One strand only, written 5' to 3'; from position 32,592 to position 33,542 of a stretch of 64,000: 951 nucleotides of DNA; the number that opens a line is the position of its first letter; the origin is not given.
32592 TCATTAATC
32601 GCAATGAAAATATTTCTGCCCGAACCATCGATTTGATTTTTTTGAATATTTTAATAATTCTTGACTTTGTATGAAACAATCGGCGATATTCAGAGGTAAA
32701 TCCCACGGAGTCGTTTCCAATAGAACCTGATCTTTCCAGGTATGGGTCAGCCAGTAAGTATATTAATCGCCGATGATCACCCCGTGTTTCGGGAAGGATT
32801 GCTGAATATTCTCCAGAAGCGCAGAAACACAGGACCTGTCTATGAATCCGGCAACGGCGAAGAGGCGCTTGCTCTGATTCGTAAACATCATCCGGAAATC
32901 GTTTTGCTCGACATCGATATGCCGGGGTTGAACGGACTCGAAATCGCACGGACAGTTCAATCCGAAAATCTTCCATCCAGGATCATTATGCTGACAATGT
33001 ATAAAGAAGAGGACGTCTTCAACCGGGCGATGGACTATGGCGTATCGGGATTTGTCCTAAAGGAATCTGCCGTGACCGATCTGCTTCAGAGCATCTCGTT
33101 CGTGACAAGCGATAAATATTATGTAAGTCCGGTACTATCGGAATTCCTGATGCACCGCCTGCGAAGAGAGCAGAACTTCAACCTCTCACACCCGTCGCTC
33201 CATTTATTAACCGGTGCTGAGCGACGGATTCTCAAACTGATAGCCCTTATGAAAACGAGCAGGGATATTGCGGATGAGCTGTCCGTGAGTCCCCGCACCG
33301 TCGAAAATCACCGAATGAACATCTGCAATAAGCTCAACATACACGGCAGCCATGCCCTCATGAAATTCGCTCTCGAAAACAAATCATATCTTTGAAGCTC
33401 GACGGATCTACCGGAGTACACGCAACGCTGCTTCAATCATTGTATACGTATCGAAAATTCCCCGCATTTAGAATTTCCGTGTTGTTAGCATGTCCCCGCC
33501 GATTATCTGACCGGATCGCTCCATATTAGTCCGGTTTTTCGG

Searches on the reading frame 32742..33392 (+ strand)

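Call 78: search_protein_families(library=pfam, proteins=[window:32742-33392:+], max_evalue=0.001)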
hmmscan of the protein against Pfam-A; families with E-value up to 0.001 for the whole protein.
window:32742-33392:+ (217 aa): 2 families
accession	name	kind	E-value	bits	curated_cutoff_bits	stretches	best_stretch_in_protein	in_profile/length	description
PF00072.30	Response_reg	-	4.1e-26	91.8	30.2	1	7-118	1-110/111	Response regulator receiver domain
PF00196.25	GerE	-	8.3e-13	48.2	23.5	1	155-208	2-55/57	Bacterial regulatory proteins, luxR family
